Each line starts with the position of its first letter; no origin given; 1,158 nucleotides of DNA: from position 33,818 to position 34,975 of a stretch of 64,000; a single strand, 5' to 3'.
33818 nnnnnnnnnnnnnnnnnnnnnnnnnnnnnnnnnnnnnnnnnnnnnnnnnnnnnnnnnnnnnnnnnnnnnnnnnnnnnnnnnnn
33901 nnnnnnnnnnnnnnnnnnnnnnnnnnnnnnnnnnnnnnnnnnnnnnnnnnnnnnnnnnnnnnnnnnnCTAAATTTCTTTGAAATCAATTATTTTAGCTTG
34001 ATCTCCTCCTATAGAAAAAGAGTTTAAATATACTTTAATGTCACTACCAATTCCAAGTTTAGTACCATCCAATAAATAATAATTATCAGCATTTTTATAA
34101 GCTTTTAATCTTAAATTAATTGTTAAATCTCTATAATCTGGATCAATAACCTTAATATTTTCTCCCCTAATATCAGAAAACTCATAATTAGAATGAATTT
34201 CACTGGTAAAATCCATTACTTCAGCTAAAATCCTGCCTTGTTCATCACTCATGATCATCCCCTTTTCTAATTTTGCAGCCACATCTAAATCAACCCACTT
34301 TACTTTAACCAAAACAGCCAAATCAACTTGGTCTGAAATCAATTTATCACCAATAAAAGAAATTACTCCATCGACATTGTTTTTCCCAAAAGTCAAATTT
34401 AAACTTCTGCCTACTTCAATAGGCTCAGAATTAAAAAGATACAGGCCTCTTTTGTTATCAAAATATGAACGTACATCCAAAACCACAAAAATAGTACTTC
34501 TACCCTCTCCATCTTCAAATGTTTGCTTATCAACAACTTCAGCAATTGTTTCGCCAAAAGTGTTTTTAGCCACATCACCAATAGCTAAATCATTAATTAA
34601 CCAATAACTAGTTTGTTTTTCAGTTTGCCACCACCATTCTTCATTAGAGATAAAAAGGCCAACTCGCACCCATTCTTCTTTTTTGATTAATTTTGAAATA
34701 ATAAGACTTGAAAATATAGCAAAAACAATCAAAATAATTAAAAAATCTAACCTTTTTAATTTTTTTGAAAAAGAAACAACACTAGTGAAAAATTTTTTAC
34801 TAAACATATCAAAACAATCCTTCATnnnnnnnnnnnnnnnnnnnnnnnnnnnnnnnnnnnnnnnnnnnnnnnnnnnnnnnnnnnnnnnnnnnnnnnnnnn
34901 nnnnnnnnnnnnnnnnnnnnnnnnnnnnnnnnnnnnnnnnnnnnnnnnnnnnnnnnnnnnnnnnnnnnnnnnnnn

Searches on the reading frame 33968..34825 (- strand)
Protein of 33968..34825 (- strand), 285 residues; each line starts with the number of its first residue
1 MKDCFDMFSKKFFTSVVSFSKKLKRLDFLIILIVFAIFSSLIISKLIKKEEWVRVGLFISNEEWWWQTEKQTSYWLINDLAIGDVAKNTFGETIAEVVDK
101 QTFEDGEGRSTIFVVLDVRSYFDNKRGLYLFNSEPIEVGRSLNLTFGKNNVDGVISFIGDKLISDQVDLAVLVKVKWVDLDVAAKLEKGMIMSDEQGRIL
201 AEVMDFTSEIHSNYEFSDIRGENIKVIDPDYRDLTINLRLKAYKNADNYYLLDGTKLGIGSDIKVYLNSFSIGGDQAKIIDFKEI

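Call 30: search_protein_families(library=pfam, proteins=[window:33968-34825:-], max_evalue=0.001)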
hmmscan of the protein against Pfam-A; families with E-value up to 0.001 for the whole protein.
window:33968-34825:- (285 aa): 1 family
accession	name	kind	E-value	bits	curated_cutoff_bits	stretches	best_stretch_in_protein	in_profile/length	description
PF14221.11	DUF4330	-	5e-07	30.4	27.6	1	165-274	51-161/167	Domain of unknown function (DUF4330)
